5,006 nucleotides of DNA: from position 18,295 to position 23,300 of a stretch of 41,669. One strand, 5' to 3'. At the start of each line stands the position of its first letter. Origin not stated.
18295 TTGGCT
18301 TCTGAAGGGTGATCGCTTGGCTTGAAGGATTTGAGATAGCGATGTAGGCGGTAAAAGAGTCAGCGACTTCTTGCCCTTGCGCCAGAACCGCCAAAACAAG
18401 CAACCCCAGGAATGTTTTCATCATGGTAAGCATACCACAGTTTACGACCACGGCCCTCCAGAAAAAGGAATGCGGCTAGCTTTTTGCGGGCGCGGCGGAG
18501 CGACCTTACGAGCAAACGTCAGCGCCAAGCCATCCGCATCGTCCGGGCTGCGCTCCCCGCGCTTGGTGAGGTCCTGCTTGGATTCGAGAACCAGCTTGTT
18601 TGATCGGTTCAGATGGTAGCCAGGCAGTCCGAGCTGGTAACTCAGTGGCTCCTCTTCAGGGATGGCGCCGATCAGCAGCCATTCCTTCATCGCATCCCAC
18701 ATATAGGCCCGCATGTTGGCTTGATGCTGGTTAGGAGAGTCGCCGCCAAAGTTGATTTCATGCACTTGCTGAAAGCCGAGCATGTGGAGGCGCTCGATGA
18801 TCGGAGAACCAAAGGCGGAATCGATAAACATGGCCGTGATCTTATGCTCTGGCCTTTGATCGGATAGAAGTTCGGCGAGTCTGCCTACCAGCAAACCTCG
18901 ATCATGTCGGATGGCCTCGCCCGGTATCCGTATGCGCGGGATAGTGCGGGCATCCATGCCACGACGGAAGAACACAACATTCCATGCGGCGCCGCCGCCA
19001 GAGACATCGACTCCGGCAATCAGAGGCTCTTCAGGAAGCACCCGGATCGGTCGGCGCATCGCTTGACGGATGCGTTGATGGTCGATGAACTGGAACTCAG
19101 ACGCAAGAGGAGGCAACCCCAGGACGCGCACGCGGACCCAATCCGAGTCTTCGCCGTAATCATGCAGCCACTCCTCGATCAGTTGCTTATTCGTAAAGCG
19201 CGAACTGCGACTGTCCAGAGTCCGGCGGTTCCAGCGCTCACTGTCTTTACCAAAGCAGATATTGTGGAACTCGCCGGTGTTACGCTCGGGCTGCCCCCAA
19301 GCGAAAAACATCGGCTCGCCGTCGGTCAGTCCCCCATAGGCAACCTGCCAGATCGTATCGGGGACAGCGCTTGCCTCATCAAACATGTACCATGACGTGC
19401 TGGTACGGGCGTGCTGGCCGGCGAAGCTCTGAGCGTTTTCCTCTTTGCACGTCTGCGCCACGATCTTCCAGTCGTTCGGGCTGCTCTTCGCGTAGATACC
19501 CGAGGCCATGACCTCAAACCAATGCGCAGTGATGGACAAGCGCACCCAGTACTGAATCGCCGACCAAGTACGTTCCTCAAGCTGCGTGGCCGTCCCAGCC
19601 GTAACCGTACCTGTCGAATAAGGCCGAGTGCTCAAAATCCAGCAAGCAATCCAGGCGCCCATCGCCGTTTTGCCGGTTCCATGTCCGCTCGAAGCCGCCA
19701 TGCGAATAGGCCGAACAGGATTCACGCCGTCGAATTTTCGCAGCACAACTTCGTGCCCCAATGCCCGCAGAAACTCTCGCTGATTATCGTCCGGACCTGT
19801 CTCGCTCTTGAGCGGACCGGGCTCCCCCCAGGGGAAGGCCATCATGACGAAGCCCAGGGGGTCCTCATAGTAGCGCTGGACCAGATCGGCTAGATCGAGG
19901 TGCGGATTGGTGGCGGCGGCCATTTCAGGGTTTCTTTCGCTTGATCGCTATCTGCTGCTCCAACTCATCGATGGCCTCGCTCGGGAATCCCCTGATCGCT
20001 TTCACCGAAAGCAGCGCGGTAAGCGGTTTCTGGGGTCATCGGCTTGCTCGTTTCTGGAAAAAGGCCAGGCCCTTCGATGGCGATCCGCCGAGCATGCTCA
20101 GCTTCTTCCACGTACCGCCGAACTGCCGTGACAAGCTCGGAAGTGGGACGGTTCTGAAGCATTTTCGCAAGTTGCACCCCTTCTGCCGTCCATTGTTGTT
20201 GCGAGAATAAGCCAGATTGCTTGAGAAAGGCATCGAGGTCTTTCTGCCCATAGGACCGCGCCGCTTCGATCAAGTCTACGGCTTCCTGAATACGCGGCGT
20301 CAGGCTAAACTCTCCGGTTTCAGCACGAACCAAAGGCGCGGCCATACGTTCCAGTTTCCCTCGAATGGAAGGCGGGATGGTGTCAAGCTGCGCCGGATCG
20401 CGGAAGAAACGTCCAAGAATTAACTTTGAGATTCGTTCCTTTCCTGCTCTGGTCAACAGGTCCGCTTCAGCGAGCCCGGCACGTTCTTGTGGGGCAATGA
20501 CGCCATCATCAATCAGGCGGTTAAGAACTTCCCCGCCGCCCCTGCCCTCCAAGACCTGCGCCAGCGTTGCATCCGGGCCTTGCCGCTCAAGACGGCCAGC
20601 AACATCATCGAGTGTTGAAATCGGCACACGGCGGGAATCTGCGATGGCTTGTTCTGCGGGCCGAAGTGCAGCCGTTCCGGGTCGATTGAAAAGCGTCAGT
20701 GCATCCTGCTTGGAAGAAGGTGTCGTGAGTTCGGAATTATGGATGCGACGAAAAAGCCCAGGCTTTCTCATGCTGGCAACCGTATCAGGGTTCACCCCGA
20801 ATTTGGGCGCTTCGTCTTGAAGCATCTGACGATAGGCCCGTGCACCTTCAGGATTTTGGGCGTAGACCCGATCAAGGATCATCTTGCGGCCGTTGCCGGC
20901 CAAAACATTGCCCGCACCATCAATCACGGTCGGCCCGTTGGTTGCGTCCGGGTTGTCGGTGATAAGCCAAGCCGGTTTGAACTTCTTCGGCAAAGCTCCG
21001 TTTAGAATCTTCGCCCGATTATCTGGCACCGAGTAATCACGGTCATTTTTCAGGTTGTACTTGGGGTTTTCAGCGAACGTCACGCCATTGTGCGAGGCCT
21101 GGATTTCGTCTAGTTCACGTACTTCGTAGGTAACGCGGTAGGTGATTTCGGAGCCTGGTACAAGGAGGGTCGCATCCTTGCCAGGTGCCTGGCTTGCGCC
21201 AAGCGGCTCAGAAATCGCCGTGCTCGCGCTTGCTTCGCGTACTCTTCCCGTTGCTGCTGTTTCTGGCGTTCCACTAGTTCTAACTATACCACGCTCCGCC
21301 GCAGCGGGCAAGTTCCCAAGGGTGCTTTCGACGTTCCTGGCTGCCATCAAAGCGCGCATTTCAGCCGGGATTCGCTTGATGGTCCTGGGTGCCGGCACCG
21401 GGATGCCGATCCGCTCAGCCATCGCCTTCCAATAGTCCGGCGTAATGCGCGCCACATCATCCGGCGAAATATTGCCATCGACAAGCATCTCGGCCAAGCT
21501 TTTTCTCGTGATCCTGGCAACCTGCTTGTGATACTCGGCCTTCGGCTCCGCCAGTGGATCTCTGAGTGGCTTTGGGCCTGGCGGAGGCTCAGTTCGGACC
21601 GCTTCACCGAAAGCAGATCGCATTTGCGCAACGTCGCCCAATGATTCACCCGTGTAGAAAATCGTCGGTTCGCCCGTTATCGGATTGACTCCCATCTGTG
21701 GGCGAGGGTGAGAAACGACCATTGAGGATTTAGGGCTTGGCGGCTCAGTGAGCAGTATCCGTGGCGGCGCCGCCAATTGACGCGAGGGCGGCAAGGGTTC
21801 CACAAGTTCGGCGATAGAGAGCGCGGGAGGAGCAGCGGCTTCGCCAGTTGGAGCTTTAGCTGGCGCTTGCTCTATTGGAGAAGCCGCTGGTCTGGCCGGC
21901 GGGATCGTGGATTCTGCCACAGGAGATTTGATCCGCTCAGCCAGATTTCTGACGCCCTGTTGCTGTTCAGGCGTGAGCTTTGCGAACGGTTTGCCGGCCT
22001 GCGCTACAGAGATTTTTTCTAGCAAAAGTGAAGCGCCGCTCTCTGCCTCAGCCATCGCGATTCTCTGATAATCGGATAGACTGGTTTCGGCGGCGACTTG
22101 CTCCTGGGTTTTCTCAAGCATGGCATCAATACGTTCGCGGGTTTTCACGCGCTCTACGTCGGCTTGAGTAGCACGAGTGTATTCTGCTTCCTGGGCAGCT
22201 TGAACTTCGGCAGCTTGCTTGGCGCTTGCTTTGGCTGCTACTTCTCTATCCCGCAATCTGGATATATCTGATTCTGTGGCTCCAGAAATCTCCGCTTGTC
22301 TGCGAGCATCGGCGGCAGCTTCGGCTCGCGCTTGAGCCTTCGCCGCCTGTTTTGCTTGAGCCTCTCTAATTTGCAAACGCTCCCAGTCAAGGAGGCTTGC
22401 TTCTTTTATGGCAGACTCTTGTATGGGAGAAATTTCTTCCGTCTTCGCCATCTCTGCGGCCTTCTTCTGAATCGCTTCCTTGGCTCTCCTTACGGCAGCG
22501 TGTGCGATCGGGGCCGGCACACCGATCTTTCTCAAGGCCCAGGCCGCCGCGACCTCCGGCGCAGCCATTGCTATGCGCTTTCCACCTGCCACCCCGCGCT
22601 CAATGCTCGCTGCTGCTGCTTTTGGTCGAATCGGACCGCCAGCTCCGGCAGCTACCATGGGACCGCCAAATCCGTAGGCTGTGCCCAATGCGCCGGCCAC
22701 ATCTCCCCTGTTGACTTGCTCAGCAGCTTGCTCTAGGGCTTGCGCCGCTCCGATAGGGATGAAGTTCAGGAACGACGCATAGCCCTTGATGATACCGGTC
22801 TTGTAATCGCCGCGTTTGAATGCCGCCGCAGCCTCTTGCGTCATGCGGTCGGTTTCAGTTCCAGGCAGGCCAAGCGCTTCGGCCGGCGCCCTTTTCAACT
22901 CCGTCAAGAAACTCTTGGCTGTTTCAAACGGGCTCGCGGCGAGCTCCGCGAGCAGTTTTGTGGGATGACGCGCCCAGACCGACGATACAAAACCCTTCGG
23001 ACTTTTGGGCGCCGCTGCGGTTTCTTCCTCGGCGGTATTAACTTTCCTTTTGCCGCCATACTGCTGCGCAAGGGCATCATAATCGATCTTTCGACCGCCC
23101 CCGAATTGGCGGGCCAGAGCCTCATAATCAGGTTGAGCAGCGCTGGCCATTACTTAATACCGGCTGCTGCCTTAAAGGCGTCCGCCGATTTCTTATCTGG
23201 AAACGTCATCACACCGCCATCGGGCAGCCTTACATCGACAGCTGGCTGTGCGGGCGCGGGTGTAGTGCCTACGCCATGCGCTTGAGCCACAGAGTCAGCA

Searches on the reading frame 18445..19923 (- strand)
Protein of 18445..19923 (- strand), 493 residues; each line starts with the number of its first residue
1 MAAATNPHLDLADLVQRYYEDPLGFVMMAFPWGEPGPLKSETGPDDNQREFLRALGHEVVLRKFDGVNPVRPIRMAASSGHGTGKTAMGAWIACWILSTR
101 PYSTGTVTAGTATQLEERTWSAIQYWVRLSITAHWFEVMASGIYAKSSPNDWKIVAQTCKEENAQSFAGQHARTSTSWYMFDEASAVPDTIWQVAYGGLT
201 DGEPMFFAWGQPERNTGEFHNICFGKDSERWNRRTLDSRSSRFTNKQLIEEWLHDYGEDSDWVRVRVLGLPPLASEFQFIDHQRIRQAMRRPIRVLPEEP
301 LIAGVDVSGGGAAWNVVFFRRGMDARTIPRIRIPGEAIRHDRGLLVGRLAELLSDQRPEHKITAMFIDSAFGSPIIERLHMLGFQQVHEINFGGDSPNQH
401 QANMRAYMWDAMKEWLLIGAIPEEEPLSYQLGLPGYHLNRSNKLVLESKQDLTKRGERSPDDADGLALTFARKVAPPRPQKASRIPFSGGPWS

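Call 53: search_protein_families(library=phrogs, proteins=[window:18445-19923:-], max_evalue=0.01)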
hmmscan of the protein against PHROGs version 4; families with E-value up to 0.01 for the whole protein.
window:18445-19923:- (493 aa): 2 families
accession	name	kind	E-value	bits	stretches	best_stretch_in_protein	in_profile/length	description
phrog_5902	-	unknown function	2.2e-44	153.2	1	29-313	19-297/359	-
phrog_2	-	head and packaging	3.5e-30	106.4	1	42-477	264-596/807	terminase large subunit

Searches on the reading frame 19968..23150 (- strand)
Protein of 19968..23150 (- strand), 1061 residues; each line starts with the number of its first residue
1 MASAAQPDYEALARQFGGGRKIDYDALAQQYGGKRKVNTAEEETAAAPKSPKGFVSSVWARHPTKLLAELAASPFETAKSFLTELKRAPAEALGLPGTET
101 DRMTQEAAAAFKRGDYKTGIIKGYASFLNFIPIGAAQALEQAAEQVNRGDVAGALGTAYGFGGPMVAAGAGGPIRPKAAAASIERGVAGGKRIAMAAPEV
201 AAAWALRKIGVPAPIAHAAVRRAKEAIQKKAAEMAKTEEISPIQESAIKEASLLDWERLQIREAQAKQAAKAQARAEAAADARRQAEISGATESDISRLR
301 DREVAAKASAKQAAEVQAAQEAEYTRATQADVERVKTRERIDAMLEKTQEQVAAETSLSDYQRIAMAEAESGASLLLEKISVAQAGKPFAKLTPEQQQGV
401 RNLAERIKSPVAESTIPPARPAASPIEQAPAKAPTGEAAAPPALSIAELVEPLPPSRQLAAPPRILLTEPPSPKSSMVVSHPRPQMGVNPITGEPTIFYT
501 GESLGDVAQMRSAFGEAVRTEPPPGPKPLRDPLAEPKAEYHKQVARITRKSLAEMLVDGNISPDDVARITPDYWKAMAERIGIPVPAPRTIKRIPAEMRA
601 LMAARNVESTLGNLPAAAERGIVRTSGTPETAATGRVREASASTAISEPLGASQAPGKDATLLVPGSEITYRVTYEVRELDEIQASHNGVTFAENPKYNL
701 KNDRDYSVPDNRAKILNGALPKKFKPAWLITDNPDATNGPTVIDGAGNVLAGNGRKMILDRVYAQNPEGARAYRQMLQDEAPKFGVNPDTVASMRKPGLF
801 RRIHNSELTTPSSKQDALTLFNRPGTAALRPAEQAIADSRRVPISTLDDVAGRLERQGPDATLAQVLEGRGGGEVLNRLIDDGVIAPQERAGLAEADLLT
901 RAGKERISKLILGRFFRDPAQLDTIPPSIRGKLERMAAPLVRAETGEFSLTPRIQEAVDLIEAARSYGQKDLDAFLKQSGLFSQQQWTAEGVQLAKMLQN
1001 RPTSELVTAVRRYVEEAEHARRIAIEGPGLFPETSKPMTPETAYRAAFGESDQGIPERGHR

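Call 53: search_protein_families(library=phrogs, proteins=[window:19968-23150:-], max_evalue=0.01)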
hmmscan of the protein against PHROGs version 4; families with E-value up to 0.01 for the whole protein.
window:19968-23150:- (1061 aa): 3 families
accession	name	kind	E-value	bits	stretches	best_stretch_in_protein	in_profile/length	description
phrog_5143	-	unknown function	1.4e-15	56.5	1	672-845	265-428/2204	-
phrog_2299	-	unknown function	1.1e-07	31.2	1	720-802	87-166/995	-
phrog_14693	-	unknown function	1.5e-05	25.4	0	761-802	5-44/326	-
